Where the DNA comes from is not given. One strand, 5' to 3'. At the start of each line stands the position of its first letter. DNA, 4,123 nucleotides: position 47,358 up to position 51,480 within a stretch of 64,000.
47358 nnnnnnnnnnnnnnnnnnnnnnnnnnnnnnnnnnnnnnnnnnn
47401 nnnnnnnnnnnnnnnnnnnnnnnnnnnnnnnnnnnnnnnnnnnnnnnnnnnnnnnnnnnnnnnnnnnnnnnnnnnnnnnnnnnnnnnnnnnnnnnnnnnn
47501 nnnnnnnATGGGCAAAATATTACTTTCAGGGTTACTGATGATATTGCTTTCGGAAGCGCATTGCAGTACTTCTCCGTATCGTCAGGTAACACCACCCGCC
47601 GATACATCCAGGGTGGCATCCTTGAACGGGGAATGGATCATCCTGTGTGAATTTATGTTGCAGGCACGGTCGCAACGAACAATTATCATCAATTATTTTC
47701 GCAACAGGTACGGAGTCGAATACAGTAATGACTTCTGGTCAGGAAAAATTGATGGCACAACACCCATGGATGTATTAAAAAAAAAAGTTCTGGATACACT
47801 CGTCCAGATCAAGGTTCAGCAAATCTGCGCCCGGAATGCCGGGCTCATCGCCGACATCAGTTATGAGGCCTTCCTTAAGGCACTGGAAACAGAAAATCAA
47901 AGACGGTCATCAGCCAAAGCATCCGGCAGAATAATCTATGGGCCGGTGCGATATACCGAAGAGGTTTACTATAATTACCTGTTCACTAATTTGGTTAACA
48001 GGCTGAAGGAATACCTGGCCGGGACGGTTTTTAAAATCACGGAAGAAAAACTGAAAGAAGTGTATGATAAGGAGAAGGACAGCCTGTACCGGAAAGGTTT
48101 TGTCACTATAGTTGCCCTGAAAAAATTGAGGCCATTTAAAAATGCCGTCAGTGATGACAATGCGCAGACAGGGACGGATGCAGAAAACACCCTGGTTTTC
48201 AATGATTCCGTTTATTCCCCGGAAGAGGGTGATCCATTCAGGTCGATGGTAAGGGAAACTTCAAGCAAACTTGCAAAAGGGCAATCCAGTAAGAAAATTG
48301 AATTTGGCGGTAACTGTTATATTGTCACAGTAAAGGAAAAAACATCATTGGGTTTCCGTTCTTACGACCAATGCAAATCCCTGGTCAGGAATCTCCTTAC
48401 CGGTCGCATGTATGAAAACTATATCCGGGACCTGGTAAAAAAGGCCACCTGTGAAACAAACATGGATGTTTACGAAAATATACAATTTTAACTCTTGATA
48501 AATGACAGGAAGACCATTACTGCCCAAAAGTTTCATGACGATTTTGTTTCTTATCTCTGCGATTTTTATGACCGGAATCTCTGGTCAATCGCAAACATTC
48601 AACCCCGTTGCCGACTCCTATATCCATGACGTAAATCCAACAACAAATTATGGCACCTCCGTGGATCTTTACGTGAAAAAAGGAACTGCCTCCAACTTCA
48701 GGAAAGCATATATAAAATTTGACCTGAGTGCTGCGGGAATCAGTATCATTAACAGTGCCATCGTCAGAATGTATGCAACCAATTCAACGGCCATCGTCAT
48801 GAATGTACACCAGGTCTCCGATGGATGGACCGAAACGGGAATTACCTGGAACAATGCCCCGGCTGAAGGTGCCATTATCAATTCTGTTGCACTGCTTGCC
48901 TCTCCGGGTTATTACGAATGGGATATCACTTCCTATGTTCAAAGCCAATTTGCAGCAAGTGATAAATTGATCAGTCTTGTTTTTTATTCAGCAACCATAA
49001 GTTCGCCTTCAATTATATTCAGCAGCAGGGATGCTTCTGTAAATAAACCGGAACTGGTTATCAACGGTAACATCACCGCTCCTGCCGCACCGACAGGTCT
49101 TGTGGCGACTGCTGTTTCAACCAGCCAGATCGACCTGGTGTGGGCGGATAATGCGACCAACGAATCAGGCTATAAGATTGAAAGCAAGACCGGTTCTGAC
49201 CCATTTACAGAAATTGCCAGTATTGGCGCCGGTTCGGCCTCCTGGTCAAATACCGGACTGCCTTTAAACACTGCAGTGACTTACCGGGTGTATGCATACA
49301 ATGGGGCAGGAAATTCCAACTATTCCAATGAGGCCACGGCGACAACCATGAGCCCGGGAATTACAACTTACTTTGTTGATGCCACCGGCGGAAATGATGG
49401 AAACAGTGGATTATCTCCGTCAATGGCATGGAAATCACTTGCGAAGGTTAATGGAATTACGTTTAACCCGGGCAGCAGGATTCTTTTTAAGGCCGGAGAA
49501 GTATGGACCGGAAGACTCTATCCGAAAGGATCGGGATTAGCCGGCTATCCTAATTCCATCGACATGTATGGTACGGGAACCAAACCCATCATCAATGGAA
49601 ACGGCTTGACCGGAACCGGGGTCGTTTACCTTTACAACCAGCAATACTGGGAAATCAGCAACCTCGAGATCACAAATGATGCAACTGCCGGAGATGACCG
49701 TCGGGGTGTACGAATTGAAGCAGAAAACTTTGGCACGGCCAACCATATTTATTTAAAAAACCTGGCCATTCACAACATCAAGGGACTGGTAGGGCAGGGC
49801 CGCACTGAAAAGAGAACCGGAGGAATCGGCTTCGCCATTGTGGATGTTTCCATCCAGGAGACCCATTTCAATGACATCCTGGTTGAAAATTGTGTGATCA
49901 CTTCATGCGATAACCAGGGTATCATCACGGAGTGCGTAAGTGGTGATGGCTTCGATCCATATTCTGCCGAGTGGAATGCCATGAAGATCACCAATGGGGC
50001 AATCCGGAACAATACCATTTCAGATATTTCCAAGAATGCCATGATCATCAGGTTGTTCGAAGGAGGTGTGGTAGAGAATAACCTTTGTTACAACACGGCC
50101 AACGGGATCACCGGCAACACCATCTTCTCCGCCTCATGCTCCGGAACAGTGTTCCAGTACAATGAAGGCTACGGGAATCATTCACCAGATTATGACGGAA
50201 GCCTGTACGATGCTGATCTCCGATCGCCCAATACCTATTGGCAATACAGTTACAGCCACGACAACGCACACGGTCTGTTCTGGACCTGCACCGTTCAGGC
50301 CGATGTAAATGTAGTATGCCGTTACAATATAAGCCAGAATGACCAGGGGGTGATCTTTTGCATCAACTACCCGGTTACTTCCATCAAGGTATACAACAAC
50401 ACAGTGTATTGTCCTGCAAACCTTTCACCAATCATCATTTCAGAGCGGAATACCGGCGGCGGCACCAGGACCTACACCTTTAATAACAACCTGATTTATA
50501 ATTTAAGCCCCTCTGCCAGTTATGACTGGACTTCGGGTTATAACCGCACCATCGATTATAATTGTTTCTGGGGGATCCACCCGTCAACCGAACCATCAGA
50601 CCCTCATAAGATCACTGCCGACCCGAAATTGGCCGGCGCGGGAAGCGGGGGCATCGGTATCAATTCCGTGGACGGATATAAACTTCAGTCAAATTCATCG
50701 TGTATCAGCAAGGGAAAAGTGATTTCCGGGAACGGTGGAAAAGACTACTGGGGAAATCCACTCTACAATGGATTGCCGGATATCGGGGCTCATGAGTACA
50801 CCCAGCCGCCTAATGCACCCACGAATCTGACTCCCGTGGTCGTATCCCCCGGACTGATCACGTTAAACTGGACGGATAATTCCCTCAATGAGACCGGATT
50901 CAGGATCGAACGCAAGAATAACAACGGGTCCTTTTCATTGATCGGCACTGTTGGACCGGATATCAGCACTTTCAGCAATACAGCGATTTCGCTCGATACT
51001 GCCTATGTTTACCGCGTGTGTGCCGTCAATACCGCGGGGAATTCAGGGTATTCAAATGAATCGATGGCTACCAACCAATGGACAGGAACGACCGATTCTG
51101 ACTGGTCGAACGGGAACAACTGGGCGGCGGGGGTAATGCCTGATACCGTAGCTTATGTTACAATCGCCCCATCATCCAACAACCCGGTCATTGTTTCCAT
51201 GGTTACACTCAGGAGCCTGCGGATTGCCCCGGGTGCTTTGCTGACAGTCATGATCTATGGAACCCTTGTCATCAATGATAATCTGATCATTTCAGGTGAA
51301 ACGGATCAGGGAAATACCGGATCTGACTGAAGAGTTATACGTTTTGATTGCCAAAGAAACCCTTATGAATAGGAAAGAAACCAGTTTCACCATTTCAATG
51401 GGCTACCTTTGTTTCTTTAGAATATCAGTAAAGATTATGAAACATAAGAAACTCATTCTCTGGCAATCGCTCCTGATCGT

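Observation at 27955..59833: Co-directional SusCD/HTCS locus built mainly from unclassifiable T9SS cargo: candidate new polysaccharide-degrading system for an acetylated, glucuronate-containing glycan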

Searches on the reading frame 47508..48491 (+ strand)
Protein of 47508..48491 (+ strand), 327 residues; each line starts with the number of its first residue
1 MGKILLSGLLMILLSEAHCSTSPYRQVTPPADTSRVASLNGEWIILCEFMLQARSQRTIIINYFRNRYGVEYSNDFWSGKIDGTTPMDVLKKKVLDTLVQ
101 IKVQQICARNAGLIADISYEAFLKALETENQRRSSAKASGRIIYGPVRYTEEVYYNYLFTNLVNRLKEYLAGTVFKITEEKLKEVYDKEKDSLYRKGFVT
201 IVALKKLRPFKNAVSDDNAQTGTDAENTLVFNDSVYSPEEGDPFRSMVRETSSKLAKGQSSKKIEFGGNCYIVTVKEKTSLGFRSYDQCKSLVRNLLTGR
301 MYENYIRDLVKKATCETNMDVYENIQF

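Call 3: search_protein_families(library=pfam, proteins=[window:47508-48491:+], max_evalue=0.01)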
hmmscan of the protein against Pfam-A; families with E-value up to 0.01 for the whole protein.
window:47508-48491:+ (327 aa): 0 families

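Call 6: search_protein_families(library=ncbifam, proteins=[window:47508-48491:+], max_evalue=0.01)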
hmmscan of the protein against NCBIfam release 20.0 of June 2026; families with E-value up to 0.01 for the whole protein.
window:47508-48491:+ (327 aa): 1 family
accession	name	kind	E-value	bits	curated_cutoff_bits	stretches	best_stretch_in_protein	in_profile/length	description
NF047894.1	ChapLctbsdLnbY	equivalog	3e-21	76.4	400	1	39-188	46-195/253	lacto-N-biosidase chaperone LnbY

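Call 8: search_solved_structures(query=window:47508-48491:+, max_evalue=1, show_alignments=2)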
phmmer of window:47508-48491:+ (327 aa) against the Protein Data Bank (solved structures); distinct sequences matched with E-value up to 1: 0.

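Call 41: find_homologous_proteins(query=window:47508-48491:+, max_evalue=0.00001)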
Query window:47508-48491:+ (327 aa): 23 proteins with E <= 0.00001 among 2530 candidates.
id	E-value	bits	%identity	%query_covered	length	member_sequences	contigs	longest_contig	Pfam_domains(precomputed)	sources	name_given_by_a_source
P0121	6.8e-208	707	100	97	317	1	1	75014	-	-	-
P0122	7.9e-117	408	57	100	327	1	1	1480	-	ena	-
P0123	2.3e-111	390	56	100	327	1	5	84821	PF13145.13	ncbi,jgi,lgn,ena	-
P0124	1.1e-108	381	54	100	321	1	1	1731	-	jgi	jgi:hypothetical protein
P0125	1.7e-106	374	57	95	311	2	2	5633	-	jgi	jgi:hypothetical protein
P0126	7.6e-106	372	56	97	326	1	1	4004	-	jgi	jgi:hypothetical protein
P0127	2.6e-103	364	54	99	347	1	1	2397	PF13145.13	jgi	jgi:hypothetical protein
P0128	4.2e-102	360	51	100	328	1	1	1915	-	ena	-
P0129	2.1e-97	344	48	98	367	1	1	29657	-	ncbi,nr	ncbi:MAG: hypothetical protein NTW16_08290 [Bacteroidetes bacterium]|nr:hypothetical protein [Bacter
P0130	6.7e-96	339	48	99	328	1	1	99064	-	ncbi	ncbi:MAG: hypothetical protein ACOYNC_06250 [Bacteroidales bacterium]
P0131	2.3e-94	334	51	95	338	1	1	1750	-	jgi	-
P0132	1.3e-92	328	49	100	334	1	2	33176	-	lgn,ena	-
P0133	1.4e-84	302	48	94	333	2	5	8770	-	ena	-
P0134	2.5e-80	288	42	94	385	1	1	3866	-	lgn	-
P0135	3.7e-77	278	42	98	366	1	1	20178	-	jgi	jgi:hypothetical protein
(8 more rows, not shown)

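Call 51: predict_structure(alignment_id=A2)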
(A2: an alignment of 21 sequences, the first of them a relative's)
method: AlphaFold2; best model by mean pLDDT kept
length: 317 residues; sequences in the alignment: 21
mean_pLDDT: 85.6   pTM: 0.70
mean pLDDT of the five models: 85.6, 85.1, 84.6, 84.0, 83.9
residues with pLDDT >= 90: 198; 70-90: 76; 50-70: 13; < 50: 30
segments of 3 or more residues with pLDDT < 50: 1-16, 201-212
pLDDT, mean of each block of 10 residues (from residue 1): 40 53 93 95 94 94 90 94 97 97 94 95 93 87 93 95 90 92 85 81 43 67 65 84 91 87 92 88 93 97 96 91
secondary structure, 60 per line:
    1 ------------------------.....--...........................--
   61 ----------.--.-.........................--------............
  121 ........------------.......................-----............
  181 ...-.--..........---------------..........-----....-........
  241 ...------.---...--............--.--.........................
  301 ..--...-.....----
elements in order: E25-29 E32-35 H36-58 H76-100 H109-128 H141-163 H169-183 E188-197 E213-222 H228-231 H233-243 E254-256 E259-270 H276-302 E305-307 H309-313

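Call 53: fold_search(model_id=the predicted structure, library=pdb)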
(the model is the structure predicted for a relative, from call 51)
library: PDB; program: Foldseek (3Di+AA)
matches with E <= 10: 417; with E <= 0.001: 30
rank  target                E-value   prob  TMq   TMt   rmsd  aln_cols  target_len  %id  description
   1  3nrk                  3.0e-08  1.00  0.34  0.34  12.5       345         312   11  The crystal structure of the leptospiral hypothetical protein LIC12922 (released 2010-11-24)
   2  9a7d_B                4.0e-07  1.00  0.24  0.25  20.6       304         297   18  Integrative model of YRVJ-YACD by crosslinking MS and deep learning (released 2024-09-18)
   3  3rgc_B                1.1e-06  1.00  0.33  0.40  14.1       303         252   14  The virulence factor PEB4 and the periplasmic protein Cj1289 are two structurally related SurA-like chaperones in the  (released 2011-04-27)
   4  3rgc_A                2.4e-06  1.00  0.32  0.38  15.2       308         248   15  The virulence factor PEB4 and the periplasmic protein Cj1289 are two structurally related SurA-like chaperones in the  (released 2011-04-27)
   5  9hg5_F                4.5e-06  1.00  0.38  0.40  11.3       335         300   10  BAM-SurA complex in the swing-in state with full length BamC resolved (released 2025-04-16)
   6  2pv3_A                6.0e-06  1.00  0.39  0.43  10.3       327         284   10  Crystallographic Structure of SurA fragment lacking the second peptidyl-prolyl isomerase domain complexed with peptide (released 2007-10-02)
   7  6vj6_A                7.1e-06  1.00  0.21  0.25  14.1       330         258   14  2.55 Angstrom Resolution Crystal Structure of Peptidylprolyl Isomerase (PrsA) from Bacillus cereus (released 2020-02-05)
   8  9hg7_F                1.0e-05  1.00  0.35  0.37  17.7       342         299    8  BAM-SurA complex in the swing-out state (released 2025-04-16)
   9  5tvl_C                1.3e-05  1.00  0.25  0.28  15.8       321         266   14  Crystal structure of foldase protein PrsA from Streptococcus pneumoniae str. Canada MDR_19A (released 2016-11-23)
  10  5tvl_D                2.0e-05  1.00  0.22  0.25  18.1       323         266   16  Crystal structure of foldase protein PrsA from Streptococcus pneumoniae str. Canada MDR_19A (released 2016-11-23)
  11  6vj2_B                2.0e-05  1.00  0.20  0.23  16.0       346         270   15  3.10 Angstrom Resolution Crystal Structure of Foldase Protein (PrsA) from Lactococcus lactis (released 2020-02-05)
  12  5tvl_B                2.3e-05  1.00  0.22  0.25  17.6       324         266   17  Crystal structure of foldase protein PrsA from Streptococcus pneumoniae str. Canada MDR_19A (released 2016-11-23)
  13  4wo7_B                3.1e-05  1.00  0.20  0.23  17.8       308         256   13  Crystal Structure of PrsA from Bacillus subtilis (released 2014-12-24)
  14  3rfw                  4.1e-05  1.00  0.23  0.28  21.0       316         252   16  The virulence factor PEB4 and the periplasmic protein Cj1289 are two structurally-related SurA-like chaperones in the hu (released 2011-04-27)
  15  4wo7_A                4.1e-05  1.00  0.22  0.25  17.3       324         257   14  Crystal Structure of PrsA from Bacillus subtilis (released 2014-12-24)
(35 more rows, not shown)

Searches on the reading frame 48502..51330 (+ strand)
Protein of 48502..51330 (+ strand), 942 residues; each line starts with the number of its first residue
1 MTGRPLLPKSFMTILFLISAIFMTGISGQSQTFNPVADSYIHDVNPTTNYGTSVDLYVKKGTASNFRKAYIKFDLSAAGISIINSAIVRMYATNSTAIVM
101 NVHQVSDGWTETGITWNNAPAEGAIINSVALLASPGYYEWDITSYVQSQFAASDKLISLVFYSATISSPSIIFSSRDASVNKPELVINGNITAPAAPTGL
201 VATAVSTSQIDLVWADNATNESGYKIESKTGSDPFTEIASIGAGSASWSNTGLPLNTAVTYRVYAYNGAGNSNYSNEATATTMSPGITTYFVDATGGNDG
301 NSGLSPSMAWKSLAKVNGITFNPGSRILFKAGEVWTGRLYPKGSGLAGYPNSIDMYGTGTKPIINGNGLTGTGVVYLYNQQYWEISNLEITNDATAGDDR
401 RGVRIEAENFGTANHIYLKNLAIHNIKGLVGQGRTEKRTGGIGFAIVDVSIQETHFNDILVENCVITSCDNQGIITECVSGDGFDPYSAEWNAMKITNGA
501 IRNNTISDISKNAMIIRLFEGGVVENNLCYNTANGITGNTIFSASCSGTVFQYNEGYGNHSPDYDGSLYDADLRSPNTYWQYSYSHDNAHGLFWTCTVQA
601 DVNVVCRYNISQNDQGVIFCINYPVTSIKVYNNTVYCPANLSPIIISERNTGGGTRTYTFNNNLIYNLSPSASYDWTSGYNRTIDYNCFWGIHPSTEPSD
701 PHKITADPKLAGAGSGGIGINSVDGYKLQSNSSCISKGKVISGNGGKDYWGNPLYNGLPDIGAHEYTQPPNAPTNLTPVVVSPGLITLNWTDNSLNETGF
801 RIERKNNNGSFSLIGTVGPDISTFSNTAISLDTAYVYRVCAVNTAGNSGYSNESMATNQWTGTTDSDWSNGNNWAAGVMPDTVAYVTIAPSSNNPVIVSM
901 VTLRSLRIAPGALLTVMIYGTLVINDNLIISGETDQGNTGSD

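Call 3: search_protein_families(library=pfam, proteins=[window:48502-51330:+], max_evalue=0.01)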
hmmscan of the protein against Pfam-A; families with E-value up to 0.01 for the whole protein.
window:48502-51330:+ (942 aa): 2 families
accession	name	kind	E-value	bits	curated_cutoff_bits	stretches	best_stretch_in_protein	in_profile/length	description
PF24517.2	CBM96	-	6.9e-41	140.3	26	1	30-188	2-163/164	Carbohydrate-binding module family 96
PF00041.27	fn3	-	3.1e-11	43.8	25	2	772-854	2-81/84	Fibronectin type III domain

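Call 6: search_protein_families(library=ncbifam, proteins=[window:48502-51330:+], max_evalue=0.01)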
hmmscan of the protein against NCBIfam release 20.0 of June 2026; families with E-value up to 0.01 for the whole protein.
window:48502-51330:+ (942 aa): 2 families
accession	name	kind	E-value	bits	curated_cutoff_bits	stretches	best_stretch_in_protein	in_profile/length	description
NF033679.1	DNRLRE_dom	domain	2.1e-28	99.4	34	1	37-188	1-164/164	DNRLRE domain-containing protein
NF047897.1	LctobiosidLnbX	equivalog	3.8e-23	81.4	2500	2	521-765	377-638/1498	lacto-N-biosidase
